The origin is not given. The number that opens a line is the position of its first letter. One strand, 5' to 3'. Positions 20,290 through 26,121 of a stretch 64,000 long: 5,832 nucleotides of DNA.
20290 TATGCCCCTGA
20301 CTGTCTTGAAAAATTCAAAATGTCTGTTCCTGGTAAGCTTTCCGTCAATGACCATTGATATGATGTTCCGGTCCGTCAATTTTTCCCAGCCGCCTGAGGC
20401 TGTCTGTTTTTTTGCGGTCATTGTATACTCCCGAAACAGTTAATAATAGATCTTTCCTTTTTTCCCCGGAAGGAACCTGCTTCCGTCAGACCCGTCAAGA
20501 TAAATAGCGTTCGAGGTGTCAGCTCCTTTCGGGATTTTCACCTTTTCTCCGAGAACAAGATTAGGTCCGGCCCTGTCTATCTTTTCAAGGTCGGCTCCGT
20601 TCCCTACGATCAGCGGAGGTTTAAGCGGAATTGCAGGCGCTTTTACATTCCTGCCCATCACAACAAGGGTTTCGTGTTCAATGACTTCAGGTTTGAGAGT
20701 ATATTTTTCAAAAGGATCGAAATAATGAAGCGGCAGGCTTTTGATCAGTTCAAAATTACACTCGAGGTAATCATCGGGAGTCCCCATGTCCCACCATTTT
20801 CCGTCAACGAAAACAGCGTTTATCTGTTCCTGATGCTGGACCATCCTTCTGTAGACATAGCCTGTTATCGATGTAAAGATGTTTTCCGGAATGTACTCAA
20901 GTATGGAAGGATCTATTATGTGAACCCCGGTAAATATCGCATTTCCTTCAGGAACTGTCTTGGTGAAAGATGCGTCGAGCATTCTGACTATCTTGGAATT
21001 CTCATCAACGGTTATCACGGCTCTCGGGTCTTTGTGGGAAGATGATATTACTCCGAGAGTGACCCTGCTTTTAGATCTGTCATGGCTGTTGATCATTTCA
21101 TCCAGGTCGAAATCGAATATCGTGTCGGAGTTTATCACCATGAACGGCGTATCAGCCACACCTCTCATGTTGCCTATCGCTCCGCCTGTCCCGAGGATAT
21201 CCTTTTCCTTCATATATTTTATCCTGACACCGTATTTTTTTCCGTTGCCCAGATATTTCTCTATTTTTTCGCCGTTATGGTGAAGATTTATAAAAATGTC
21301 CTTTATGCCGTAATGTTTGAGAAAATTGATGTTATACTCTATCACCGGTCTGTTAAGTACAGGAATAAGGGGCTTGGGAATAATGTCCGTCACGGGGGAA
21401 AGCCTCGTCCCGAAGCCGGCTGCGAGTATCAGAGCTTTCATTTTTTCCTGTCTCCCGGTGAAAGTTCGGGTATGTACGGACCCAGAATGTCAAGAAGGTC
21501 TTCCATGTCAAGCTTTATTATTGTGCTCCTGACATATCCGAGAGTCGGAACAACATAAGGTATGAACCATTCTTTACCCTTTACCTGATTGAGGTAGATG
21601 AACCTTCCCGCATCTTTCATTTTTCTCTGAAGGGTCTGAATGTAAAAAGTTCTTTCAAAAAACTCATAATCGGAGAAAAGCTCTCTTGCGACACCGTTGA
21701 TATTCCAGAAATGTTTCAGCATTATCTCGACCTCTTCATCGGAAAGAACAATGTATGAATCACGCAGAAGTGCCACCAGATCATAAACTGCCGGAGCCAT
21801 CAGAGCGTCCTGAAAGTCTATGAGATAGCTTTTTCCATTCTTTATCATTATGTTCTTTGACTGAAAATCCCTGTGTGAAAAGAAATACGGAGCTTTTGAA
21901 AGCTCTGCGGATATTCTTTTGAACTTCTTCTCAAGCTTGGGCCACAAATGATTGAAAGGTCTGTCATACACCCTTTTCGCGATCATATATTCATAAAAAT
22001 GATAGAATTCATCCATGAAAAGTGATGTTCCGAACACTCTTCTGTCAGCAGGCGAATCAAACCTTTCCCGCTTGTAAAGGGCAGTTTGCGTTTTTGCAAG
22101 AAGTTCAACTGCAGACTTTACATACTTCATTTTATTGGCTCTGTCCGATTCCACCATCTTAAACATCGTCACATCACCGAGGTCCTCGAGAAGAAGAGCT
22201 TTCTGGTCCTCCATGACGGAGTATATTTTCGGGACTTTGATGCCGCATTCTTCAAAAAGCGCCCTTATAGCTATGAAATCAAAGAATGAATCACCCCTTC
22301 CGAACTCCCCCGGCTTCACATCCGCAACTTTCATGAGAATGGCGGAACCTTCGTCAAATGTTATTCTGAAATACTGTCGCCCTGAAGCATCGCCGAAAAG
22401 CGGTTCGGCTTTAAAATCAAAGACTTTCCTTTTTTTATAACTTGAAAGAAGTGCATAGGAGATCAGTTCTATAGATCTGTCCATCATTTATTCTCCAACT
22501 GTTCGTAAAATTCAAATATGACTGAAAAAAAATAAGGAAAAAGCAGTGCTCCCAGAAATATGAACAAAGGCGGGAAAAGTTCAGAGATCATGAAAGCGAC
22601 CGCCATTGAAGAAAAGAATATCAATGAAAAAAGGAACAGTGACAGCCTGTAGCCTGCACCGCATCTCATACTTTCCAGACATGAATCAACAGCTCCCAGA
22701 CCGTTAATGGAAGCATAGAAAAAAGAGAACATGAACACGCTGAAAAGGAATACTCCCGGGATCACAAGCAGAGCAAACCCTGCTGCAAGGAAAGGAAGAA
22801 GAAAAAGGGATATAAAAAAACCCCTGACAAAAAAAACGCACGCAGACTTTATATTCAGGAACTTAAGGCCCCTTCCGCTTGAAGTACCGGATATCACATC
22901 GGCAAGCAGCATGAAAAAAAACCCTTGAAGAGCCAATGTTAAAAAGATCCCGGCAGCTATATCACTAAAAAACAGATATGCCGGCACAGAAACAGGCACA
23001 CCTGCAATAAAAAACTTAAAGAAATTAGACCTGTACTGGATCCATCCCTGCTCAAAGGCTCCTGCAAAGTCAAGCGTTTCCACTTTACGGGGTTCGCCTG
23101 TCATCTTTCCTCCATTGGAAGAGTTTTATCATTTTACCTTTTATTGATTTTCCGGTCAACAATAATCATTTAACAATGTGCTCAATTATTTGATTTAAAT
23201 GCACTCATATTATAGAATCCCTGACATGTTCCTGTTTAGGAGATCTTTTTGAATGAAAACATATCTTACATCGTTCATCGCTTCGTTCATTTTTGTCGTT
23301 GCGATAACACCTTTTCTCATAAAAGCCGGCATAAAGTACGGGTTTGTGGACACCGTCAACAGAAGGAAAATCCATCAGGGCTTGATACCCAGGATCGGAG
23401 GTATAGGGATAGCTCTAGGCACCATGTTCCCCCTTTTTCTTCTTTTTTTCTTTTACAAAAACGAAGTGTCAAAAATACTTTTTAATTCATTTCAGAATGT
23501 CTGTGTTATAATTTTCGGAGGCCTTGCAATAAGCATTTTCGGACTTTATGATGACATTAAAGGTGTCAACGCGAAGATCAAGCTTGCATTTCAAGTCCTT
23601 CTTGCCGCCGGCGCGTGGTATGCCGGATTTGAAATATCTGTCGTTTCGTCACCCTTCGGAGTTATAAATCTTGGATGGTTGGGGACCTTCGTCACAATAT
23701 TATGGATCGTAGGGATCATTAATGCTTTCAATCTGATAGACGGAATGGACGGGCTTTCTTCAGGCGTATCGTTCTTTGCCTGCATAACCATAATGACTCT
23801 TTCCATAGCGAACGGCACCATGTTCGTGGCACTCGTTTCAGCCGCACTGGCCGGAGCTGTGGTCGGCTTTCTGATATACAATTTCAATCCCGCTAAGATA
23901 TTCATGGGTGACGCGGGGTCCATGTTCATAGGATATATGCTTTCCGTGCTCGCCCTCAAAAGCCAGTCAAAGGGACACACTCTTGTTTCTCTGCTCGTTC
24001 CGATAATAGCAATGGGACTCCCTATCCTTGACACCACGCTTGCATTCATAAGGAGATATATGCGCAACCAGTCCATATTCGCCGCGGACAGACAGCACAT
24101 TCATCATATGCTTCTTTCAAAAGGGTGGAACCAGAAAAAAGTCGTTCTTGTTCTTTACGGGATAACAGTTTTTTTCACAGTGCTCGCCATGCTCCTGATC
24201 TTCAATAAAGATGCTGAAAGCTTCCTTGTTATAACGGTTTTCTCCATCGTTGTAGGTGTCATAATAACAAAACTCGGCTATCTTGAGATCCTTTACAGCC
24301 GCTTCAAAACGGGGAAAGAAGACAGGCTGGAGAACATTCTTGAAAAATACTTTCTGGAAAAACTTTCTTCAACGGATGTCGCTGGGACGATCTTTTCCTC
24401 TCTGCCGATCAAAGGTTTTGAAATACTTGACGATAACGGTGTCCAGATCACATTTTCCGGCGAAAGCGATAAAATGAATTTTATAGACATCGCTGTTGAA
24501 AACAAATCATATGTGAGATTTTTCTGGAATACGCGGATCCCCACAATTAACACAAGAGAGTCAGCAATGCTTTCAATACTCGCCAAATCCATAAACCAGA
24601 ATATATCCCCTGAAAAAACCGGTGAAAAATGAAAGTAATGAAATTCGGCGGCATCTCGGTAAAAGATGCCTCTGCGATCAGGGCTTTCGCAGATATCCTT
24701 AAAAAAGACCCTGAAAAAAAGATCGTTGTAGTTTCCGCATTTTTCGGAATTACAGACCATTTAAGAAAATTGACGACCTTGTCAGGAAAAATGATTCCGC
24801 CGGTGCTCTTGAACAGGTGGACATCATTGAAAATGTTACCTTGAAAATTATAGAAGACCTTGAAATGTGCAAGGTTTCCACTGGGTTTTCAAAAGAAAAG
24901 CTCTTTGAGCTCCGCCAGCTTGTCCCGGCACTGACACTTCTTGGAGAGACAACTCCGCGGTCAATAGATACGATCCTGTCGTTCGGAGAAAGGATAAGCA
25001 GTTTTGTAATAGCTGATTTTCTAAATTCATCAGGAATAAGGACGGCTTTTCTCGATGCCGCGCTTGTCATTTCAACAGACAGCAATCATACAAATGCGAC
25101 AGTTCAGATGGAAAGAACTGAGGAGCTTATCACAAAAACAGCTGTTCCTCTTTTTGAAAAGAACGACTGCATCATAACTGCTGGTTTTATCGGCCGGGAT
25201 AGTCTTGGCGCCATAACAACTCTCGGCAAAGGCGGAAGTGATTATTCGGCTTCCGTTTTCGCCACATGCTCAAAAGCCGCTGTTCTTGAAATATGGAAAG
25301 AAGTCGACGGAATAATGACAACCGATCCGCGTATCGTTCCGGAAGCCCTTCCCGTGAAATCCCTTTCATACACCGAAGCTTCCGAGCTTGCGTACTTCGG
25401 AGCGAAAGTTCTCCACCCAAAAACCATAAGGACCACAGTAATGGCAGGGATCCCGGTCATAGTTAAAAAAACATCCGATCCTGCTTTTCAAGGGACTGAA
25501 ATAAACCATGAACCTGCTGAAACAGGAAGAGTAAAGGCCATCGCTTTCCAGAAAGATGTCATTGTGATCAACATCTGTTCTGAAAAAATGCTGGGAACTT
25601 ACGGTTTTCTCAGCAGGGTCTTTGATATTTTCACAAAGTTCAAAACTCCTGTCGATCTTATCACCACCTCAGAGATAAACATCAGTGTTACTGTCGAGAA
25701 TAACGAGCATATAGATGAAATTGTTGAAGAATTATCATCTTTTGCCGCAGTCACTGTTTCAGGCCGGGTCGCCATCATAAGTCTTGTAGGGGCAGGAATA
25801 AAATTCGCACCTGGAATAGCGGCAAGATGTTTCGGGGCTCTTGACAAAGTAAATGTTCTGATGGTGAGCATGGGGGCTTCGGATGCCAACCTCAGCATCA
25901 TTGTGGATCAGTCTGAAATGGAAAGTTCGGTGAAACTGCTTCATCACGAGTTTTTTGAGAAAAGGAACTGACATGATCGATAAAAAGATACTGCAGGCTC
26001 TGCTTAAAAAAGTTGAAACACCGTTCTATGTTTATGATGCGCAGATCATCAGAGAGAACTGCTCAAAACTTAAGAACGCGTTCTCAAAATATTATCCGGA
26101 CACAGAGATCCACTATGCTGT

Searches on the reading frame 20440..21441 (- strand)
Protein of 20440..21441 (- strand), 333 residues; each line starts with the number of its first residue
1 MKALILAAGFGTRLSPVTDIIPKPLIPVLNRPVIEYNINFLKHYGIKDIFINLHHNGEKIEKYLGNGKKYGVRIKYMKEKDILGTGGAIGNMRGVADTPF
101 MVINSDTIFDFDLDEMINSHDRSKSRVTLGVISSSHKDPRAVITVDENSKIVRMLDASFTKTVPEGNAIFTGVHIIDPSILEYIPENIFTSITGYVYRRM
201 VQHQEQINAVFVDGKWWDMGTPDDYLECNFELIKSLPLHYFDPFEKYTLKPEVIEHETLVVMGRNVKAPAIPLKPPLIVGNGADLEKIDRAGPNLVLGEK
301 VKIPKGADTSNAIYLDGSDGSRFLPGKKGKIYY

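Call 73: search_protein_families(library=pfam, proteins=[window:20440-21441:-], max_evalue=0.00001)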
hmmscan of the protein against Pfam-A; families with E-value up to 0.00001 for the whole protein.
window:20440-21441:- (333 aa): 2 families
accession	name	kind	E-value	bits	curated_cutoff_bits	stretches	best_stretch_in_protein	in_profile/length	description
PF00483.29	NTP_transferase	-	6.2e-32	111.5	21.2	1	2-231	1-241/245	Nucleotidyl transferase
PF12804.13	NTP_transf_3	-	7.5e-07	29.9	27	1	3-127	1-118/160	MobA-like NTP transferase domain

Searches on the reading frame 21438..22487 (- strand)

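Call 73: search_protein_families(library=pfam, proteins=[window:21438-22487:-], max_evalue=0.00001)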
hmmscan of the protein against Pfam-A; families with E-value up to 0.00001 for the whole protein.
window:21438-22487:- (349 aa): 2 families
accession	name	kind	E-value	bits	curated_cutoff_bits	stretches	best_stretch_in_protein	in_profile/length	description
PF01636.29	APH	-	2.9e-15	57.1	23.2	1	28-255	3-224/239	Phosphotransferase enzyme family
PF02958.26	EcKL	-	2.5e-06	27.5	22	0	85-242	78-262/294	Ecdysteroid kinase-like family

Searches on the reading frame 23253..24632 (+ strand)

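Call 73: search_protein_families(library=pfam, proteins=[window:23253-24632:+], max_evalue=0.00001)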
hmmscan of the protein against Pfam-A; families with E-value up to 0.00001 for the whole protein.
window:23253-24632:+ (459 aa): 1 family
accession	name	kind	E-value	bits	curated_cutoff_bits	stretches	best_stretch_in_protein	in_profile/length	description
PF00953.26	Glycos_transf_4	-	7.6e-41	140.2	27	1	85-237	3-159/160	Glycosyl transferase family 4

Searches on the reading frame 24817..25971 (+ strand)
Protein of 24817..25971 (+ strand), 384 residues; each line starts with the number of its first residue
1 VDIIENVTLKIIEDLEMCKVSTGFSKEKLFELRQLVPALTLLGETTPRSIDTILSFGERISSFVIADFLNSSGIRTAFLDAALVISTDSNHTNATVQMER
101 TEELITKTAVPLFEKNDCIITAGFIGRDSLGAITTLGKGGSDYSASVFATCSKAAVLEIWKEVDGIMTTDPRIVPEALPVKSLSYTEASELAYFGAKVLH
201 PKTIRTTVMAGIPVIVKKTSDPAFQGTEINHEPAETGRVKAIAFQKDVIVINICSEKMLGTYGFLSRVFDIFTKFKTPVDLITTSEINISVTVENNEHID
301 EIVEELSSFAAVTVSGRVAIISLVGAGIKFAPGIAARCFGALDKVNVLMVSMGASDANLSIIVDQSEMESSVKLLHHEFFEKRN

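Call 73: search_protein_families(library=pfam, proteins=[window:24817-25971:+], max_evalue=0.00001)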
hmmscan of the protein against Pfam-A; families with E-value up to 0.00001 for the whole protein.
window:24817-25971:+ (384 aa): 3 families
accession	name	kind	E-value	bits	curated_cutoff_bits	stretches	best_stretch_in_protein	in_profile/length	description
PF00696.33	AA_kinase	-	6.8e-29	101.7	24.9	1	44-217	74-233/234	Amino acid kinase family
PF22468.2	ACT_9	-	7e-26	90.2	27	2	321-379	1-61/61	ACT domain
PF13840.12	ACT_7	-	8.2e-09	35.6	27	1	317-376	5-64/65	ACT domain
